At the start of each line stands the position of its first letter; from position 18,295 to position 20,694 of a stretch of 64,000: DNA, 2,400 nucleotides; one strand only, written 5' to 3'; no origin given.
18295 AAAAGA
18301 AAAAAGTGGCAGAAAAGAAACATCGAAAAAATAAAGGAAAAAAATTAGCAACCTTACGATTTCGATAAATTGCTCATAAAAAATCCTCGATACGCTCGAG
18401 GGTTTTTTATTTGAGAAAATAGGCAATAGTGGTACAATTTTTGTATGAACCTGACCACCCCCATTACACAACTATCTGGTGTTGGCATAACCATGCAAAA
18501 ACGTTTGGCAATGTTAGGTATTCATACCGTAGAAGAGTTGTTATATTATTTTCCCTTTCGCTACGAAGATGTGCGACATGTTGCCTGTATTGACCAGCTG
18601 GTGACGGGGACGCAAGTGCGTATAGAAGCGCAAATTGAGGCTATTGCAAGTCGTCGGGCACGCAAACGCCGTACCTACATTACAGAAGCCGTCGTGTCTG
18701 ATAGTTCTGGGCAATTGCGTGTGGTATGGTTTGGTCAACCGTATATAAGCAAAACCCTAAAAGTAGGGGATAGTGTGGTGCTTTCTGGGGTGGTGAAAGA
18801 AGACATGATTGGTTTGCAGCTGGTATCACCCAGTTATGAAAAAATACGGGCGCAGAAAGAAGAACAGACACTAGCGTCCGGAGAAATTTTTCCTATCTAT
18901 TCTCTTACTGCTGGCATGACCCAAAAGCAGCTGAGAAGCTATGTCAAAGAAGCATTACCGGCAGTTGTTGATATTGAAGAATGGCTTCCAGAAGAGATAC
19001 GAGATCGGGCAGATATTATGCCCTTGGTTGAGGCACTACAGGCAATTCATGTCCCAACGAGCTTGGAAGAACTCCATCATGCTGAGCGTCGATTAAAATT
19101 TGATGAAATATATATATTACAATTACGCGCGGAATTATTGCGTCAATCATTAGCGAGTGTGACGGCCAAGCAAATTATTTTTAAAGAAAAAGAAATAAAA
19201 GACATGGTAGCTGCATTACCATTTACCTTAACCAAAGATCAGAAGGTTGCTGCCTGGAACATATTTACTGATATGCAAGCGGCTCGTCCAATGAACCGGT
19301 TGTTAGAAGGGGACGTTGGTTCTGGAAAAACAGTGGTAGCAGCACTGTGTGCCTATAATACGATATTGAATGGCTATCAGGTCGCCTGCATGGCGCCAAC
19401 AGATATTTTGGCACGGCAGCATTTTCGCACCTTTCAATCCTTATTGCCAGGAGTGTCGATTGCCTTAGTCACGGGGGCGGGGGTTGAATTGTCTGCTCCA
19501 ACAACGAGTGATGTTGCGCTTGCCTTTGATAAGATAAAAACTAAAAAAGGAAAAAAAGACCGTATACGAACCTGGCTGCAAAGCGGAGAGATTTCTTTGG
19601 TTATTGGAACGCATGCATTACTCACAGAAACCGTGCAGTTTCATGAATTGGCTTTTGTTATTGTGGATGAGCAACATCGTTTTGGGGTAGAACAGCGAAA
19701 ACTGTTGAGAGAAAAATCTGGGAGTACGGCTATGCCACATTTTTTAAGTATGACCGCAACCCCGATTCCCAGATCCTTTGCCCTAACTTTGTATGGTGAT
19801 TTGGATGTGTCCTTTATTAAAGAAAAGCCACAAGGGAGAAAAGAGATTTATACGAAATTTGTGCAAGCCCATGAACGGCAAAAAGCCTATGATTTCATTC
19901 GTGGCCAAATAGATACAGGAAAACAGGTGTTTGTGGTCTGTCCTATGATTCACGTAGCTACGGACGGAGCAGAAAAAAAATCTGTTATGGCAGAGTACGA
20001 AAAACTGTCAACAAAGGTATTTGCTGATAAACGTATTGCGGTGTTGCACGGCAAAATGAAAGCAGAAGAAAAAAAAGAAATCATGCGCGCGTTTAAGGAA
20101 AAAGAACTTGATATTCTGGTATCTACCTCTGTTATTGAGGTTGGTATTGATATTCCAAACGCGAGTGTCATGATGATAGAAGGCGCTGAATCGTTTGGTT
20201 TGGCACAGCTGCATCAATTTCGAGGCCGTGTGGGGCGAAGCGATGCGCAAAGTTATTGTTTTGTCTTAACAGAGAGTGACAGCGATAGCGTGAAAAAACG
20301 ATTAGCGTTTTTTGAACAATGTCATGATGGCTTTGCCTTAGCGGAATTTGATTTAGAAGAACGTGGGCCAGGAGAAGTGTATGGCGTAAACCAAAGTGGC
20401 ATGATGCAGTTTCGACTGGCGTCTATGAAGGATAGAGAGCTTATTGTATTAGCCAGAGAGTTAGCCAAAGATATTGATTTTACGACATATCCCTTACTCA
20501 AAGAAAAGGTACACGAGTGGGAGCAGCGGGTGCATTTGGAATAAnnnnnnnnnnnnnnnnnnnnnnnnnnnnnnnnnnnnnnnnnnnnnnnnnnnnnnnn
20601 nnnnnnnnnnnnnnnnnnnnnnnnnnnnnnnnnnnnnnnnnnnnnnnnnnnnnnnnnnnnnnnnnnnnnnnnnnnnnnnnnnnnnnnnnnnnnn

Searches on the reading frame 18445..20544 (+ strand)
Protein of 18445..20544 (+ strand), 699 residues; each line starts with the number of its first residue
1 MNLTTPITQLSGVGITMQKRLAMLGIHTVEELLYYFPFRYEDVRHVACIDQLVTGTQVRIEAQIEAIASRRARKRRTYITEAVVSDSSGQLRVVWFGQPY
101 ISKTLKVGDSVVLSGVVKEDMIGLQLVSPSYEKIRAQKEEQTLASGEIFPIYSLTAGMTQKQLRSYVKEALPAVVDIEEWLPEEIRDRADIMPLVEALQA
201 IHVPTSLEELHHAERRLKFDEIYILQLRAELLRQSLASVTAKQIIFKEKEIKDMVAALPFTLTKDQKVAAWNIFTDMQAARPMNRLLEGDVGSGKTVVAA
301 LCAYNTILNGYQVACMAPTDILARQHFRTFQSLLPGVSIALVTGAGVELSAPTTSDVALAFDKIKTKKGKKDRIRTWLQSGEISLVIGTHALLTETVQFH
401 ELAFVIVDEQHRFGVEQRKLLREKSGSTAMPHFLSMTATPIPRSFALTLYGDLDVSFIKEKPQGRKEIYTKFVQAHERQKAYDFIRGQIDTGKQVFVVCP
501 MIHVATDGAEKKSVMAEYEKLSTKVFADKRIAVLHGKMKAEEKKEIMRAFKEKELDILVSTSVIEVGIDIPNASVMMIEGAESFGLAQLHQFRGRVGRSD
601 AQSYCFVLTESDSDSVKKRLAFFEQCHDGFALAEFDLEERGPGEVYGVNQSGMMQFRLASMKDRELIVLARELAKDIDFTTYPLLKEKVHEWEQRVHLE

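Call 73: search_protein_families(library=pfam, proteins=[window:18445-20544:+], max_evalue=0.00001)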
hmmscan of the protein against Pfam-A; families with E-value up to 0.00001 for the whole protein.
window:18445-20544:+ (699 aa): 7 families
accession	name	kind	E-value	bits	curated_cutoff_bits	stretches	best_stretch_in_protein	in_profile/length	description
PF17191.10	RecG_wedge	-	1.2e-32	113.2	23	1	8-174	3-162/162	RecG wedge domain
PF00270.35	DEAD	-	2.9e-21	76.4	26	1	283-441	15-161/167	DEAD/DEAH box helicase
PF00271.37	Helicase_C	-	5.8e-21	75.3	23.5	1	488-599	11-109/110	Helicase conserved C-terminal domain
PF04851.21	ResIII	-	6.7e-09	36.3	22.5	1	261-440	3-162/164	Type III restriction enzyme, res subunit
PF01336.31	tRNA_anti-codon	-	3e-08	33.9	27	1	67-133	10-74/75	OB-fold nucleic acid binding domain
PF19833.4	RecG_dom3_C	-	3.3e-07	30.7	26.8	1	627-677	2-54/87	ATP-dependent DNA helicase RecG, domain 3, C-terminal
PF22590.2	Cas3-like_C_2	-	9.8e-07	29.5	27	1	514-599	15-104/106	CRISPR-associated nuclease/helicase Cas3, C-terminal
